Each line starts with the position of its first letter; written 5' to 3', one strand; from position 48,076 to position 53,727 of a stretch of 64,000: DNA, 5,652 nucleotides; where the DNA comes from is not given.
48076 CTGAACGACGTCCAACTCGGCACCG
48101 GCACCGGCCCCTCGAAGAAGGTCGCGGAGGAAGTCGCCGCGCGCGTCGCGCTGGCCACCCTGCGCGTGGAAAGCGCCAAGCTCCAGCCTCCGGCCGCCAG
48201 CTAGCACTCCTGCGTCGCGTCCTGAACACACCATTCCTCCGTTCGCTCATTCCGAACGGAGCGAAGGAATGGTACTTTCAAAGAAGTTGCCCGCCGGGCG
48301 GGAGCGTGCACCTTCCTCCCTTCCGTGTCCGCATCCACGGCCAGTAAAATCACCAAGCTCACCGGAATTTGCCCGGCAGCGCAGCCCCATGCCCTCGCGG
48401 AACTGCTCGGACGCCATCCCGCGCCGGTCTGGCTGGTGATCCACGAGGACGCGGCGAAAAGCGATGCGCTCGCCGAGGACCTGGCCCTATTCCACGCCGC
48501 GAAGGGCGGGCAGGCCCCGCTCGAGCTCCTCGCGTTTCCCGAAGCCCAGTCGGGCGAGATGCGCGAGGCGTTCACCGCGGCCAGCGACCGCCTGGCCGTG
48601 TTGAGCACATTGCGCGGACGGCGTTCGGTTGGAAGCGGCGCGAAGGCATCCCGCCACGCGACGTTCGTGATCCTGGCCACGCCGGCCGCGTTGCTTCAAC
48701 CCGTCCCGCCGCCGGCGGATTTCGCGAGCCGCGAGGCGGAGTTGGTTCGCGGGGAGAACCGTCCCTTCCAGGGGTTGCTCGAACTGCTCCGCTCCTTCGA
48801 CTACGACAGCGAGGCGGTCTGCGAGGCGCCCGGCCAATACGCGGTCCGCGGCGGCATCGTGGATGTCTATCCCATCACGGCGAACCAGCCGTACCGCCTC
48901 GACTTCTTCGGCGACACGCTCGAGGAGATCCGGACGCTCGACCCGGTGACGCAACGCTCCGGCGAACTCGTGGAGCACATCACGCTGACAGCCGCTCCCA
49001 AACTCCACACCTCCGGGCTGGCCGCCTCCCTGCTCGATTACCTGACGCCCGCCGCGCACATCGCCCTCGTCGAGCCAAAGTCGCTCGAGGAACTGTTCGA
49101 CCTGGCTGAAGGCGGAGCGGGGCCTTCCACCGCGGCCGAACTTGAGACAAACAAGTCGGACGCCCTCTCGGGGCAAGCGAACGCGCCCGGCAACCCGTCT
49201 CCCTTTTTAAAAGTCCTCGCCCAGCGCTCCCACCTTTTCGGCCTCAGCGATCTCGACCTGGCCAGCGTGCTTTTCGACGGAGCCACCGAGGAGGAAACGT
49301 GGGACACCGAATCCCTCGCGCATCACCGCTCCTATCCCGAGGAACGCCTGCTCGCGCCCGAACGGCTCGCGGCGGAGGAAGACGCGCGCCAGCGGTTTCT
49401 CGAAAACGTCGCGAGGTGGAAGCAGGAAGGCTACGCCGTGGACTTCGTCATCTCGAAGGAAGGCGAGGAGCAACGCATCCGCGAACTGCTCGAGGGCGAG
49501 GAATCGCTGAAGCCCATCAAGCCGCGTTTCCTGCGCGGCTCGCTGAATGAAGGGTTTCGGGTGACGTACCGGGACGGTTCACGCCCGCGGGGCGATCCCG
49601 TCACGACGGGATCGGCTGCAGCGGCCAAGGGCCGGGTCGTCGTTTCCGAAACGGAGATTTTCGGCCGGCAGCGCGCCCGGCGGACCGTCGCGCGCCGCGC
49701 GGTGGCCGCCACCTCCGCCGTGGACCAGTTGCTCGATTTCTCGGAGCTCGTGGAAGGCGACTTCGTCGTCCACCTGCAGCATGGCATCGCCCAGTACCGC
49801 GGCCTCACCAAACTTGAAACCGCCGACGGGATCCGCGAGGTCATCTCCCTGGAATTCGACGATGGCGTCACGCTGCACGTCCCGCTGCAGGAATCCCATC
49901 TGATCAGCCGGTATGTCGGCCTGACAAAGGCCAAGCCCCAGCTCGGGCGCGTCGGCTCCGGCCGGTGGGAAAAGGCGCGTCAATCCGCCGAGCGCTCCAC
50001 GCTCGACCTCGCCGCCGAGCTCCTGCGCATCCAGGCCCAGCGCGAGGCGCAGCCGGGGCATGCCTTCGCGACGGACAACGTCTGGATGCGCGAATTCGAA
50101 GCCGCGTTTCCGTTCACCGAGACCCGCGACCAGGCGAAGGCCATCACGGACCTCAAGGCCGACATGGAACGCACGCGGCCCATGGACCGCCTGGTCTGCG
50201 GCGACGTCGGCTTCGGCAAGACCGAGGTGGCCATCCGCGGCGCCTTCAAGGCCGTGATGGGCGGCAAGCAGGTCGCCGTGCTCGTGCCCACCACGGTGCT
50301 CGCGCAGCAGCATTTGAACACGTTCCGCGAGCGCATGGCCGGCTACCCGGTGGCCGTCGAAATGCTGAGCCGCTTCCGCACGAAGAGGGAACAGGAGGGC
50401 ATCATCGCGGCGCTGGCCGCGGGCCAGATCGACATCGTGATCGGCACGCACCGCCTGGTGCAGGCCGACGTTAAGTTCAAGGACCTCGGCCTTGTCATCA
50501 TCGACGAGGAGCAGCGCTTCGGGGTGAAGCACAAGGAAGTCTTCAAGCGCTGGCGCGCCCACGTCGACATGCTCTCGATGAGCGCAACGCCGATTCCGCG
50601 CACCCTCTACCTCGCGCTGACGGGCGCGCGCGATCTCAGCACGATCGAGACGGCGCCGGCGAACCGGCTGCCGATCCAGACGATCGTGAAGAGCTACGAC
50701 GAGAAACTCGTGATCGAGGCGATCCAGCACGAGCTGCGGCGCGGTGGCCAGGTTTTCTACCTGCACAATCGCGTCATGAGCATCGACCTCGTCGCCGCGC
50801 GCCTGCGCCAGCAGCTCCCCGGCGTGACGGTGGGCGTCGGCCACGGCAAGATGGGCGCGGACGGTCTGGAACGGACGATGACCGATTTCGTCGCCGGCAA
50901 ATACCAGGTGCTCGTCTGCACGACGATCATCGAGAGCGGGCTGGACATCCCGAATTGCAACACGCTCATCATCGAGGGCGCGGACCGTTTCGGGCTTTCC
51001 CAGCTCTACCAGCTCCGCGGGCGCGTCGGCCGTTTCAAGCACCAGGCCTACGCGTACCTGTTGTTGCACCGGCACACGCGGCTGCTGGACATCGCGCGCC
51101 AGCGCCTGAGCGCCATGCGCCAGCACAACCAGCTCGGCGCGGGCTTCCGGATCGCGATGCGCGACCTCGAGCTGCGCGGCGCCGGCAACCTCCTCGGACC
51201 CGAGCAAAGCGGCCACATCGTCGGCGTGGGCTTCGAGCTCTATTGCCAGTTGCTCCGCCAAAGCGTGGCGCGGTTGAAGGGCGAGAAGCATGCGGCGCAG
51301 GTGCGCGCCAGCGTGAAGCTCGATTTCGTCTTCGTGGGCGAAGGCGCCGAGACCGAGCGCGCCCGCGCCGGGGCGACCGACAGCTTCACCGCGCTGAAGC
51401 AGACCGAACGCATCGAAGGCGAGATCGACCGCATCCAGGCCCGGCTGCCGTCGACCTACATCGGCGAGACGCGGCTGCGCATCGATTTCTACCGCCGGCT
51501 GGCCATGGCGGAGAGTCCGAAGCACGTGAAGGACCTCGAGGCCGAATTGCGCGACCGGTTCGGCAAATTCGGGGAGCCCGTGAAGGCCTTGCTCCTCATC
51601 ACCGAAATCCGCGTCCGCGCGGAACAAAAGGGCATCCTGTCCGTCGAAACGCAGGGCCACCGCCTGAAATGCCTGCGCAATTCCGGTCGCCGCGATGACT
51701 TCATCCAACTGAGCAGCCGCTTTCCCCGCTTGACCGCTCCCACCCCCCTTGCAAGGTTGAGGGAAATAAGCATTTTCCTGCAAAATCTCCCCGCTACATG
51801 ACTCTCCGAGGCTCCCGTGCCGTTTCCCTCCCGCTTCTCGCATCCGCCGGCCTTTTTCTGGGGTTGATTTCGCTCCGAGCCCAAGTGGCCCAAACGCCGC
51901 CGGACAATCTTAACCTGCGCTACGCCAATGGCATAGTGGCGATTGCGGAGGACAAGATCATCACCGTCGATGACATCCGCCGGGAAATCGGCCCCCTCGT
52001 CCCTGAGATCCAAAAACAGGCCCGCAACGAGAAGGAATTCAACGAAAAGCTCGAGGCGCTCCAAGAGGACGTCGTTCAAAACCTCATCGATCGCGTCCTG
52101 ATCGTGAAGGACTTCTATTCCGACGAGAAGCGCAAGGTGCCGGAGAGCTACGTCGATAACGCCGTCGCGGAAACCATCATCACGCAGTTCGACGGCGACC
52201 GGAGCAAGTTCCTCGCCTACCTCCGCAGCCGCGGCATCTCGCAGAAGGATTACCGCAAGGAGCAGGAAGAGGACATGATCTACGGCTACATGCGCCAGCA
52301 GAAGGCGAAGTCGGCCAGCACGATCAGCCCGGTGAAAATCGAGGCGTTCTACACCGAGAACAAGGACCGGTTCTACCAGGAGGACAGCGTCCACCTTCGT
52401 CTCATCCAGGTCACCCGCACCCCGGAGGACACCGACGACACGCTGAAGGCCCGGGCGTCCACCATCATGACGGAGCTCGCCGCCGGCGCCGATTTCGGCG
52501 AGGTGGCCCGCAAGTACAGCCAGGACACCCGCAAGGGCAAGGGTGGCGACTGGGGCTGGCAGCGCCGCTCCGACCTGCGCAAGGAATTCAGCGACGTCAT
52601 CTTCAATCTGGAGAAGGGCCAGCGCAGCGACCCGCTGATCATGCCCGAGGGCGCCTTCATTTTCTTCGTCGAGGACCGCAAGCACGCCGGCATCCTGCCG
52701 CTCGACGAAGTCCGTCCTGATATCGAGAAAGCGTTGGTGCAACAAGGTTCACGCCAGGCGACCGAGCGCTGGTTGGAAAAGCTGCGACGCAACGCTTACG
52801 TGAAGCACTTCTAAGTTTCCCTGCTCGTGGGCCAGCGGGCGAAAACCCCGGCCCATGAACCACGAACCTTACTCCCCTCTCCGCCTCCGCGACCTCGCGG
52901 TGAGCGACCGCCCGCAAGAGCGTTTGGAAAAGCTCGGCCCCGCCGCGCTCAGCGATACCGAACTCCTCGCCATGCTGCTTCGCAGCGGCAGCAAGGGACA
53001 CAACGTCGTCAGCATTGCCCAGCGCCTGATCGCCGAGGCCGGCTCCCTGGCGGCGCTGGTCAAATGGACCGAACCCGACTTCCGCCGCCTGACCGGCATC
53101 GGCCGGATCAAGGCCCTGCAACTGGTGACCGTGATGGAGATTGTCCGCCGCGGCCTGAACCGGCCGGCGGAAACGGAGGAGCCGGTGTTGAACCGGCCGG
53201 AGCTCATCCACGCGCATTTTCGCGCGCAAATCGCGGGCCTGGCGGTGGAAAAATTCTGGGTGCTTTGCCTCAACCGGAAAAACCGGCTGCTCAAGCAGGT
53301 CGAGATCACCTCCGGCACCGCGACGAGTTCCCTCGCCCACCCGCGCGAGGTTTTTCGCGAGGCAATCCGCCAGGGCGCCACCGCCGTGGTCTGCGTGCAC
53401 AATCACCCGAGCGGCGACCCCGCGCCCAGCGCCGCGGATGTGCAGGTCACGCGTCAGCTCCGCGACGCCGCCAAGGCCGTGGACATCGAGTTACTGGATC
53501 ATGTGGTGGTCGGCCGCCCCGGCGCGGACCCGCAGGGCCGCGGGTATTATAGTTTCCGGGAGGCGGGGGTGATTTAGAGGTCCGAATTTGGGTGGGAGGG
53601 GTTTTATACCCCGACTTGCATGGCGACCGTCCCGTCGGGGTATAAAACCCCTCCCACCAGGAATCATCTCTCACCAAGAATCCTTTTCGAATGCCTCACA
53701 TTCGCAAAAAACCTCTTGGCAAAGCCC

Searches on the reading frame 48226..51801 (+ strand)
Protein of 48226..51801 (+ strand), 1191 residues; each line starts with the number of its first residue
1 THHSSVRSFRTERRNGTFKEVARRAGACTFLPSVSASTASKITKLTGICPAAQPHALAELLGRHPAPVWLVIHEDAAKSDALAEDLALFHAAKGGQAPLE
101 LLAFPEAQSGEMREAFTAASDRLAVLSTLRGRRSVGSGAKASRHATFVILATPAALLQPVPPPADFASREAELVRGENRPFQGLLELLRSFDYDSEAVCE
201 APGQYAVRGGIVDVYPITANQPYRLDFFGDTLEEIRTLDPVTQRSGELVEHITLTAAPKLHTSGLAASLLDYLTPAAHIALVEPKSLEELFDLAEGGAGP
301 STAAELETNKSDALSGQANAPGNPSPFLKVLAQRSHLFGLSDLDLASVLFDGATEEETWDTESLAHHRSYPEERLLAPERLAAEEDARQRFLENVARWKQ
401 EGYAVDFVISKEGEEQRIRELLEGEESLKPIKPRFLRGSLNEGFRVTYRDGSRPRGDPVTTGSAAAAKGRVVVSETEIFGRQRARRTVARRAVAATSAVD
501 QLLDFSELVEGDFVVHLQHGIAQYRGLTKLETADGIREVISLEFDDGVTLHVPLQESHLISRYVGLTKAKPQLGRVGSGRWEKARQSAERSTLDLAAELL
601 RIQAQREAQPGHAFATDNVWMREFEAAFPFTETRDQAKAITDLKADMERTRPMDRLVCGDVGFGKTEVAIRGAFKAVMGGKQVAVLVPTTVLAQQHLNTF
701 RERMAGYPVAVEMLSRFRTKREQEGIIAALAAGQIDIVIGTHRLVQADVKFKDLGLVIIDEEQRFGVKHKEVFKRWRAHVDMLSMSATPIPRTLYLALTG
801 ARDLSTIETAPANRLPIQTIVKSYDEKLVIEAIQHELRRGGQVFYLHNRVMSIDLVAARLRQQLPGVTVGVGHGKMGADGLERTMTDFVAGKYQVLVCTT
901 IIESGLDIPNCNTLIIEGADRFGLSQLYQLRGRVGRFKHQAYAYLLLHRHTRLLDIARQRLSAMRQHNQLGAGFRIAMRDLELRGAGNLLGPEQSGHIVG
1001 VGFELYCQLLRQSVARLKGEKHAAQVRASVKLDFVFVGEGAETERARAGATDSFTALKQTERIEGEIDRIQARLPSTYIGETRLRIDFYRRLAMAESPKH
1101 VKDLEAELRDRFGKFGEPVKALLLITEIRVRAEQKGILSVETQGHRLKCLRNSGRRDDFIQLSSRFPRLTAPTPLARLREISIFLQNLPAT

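Call 37: search_protein_families(library=pfam, proteins=[window:48226-51801:+], max_evalue=0.001)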
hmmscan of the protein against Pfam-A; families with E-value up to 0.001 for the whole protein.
window:48226-51801:+ (1191 aa): 6 families
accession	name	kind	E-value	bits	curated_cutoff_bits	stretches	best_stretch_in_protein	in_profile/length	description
PF00270.35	DEAD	-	1.4e-23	83.9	26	1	633-793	1-163/167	DEAD/DEAH box helicase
PF00271.37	Helicase_C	-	1.3e-21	77.4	23.5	1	831-937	4-109/110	Helicase conserved C-terminal domain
PF03461.20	TRCF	-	1.5e-20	73.7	25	1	1070-1150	3-83/95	TRCF domain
PF17757.6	UvrB_inter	-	3.7e-18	65.9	22.9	1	173-257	3-88/91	UvrB interaction domain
PF02559.22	CarD_TRCF_RID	-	2.9e-13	50.1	23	1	509-564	2-57/57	CarD-like/TRCF RID domain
PF04851.21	ResIII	-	1.8e-07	31.6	22.5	1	634-789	6-162/164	Type III restriction enzyme, res subunit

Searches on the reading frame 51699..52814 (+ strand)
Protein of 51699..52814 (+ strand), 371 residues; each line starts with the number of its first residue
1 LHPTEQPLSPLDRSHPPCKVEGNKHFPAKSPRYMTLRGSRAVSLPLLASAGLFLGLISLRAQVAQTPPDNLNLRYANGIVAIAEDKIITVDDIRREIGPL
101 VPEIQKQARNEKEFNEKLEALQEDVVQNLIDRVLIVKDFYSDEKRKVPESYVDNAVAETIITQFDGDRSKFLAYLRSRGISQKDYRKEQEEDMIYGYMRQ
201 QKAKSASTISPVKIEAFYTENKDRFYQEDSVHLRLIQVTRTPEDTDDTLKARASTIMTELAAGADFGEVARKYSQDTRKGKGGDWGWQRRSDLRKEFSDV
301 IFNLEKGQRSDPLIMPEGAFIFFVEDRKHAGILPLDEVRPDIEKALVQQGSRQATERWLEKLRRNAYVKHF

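Call 37: search_protein_families(library=pfam, proteins=[window:51699-52814:+], max_evalue=0.001)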
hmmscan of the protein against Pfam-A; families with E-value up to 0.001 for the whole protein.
window:51699-52814:+ (371 aa): 4 families
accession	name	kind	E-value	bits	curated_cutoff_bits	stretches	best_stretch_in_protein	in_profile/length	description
PF13145.12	Rotamase_2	-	4.6e-17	63.4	27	1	210-340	2-121/121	PPIC-type PPIASE domain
PF13616.12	Rotamase_3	-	1.4e-16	61.5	22.5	1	222-327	11-115/116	PPIC-type PPIASE domain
PF00639.27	Rotamase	-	5.7e-16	59.7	21.7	1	236-325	4-96/97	PPIC-type PPIASE domain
PF13624.11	SurA_N_3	-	3.3e-09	37.2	27.2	1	78-196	40-159/162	SurA-like N-terminal domain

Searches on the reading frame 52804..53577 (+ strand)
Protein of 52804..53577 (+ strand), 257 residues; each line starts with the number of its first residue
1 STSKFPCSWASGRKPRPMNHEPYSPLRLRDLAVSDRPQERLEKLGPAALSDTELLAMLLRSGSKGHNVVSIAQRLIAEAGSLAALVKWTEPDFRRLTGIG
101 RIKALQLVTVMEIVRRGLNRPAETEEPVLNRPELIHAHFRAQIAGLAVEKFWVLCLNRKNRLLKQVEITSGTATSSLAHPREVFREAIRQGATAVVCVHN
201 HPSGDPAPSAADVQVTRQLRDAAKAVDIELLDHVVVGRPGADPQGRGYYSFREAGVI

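Call 69: search_protein_families(library=pfam, proteins=[window:52804-53577:+], max_evalue=0.001)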
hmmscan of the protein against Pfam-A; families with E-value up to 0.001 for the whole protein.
window:52804-53577:+ (257 aa): 3 families
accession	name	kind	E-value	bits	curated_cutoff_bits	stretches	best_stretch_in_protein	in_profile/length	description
PF04002.20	RadC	-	1.6e-41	141.5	22.1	1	130-255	2-120/121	RadC-like JAB domain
PF20582.4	UPF0758_N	-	1.6e-21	76.6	27.1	1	29-104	2-76/77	UPF0758 N-terminal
PF14464.11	Prok-JAB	-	1.2e-05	25.6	25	1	174-218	52-92/114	Prokaryotic homologs of the JAB domain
